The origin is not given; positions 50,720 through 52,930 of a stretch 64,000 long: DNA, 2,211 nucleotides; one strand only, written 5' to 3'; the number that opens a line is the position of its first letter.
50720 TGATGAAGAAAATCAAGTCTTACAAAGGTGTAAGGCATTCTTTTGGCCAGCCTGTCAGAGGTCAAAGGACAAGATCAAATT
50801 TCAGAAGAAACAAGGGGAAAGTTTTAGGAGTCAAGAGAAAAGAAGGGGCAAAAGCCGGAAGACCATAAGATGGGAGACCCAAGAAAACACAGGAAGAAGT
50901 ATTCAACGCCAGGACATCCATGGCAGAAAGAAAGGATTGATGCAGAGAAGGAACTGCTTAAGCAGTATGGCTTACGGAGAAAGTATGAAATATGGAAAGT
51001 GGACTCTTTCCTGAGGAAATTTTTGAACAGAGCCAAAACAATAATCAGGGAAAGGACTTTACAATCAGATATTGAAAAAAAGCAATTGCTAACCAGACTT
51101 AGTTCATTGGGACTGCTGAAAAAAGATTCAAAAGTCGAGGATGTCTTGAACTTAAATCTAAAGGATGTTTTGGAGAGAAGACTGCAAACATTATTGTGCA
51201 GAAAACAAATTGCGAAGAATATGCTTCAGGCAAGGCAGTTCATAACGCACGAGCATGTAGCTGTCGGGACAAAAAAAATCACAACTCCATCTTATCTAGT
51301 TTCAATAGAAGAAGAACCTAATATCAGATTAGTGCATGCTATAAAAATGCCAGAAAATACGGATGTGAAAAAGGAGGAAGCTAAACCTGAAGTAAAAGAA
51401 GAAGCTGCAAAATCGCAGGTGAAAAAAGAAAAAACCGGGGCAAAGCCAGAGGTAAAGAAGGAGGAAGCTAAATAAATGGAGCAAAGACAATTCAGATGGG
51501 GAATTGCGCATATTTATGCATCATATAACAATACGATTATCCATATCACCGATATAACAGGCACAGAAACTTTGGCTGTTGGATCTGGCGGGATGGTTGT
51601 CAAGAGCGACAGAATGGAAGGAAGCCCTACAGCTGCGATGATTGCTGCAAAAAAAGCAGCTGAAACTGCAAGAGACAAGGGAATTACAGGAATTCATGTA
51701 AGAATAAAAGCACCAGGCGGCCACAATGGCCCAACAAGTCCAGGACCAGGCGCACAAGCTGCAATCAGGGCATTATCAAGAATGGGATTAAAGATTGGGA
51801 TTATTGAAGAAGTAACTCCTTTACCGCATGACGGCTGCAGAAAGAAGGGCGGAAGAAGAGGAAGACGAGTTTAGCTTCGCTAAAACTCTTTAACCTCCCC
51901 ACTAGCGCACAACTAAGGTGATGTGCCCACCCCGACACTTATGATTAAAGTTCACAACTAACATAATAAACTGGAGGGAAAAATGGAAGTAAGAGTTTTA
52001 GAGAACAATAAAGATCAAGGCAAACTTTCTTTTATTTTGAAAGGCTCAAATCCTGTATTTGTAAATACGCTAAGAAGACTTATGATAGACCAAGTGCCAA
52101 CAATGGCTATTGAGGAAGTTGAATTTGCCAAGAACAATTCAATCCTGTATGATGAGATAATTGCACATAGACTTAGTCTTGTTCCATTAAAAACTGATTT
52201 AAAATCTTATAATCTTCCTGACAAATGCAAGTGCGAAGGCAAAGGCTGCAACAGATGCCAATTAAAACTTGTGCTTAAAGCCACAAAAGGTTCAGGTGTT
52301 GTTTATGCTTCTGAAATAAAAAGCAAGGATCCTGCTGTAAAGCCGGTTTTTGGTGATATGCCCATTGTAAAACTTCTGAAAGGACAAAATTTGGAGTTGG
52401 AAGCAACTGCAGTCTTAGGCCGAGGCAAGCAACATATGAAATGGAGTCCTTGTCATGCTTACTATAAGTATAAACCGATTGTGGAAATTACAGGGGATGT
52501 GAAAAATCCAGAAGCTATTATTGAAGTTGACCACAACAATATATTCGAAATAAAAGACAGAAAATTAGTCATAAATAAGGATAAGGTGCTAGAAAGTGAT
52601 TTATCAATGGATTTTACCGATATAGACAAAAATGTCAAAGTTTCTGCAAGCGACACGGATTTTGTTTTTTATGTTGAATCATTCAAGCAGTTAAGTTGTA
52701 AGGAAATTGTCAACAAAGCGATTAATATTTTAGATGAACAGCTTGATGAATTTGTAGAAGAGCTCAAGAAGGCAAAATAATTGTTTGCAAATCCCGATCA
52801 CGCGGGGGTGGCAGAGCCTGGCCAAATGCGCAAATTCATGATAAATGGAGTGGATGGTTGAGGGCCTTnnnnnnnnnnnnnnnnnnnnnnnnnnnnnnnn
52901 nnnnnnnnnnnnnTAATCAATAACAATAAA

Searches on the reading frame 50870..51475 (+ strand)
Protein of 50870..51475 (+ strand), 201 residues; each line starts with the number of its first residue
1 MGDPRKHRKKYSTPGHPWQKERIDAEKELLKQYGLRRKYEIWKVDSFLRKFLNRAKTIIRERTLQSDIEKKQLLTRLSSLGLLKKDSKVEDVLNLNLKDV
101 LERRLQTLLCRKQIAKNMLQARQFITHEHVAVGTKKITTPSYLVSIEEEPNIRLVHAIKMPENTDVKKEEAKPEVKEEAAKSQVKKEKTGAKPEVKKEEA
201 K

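Call 21: search_protein_families(library=pfam, proteins=[window:50870-51475:+])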
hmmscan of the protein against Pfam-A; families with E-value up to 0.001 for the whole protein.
window:50870-51475:+ (201 aa): 1 family
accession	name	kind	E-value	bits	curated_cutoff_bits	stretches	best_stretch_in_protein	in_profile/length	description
PF01479.30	S4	-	5e-10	39.4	22.8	1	103-148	1-46/48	S4 domain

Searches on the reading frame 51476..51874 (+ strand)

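Call 21: search_protein_families(library=pfam, proteins=[window:51476-51874:+])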
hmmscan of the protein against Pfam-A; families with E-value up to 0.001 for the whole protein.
window:51476-51874:+ (132 aa): 1 family
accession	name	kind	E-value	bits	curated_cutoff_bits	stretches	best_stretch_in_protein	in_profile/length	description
PF00411.24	Ribosomal_S11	-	2.1e-43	147.7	25.1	1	9-128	1-110/110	Ribosomal protein S11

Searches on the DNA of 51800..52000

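Call 49: search_rna_families(source=window, start=51800, end=52000, threshold=evalue, max_evalue=10)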
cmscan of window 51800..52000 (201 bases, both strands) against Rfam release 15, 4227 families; matches with E-value up to 10: 4.
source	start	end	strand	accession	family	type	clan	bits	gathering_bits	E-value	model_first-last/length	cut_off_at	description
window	51819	51898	+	RF02995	IMES-5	Gene; sRNA;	-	14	96.1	1.6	1-150/150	no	IMES-5 RNA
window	51867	51960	-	RF01421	snoR114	Gene; snRNA; snoRNA; CD-box;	-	13.3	45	6.5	1-87/87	no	small nucleolar RNA snoR114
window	51846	51929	+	RF02202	UCA1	Gene; lncRNA;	-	10.8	80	2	1-75/75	no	Urothelial cancer associated 1 conserved region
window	51800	51904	-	RF02042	HOTTIP_3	Gene; lncRNA;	-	5.2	50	3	1-98/353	3'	HOXA transcript at the distal tip, conserved region 3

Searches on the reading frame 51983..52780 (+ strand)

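Call 21: search_protein_families(library=pfam, proteins=[window:51983-52780:+])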
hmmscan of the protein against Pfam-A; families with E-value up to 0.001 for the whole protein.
window:51983-52780:+ (265 aa): 2 families
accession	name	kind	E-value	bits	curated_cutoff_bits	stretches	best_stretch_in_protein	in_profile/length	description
PF01000.31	RNA_pol_A_bac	-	5.8e-18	65.7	33.9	1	53-153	5-101/119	RNA polymerase Rpb3/RpoA insert domain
PF01193.29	RNA_pol_L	-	7.6e-12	45.2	24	1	17-254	2-74/74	RNA polymerase Rpb3/Rpb11 dimerisation domain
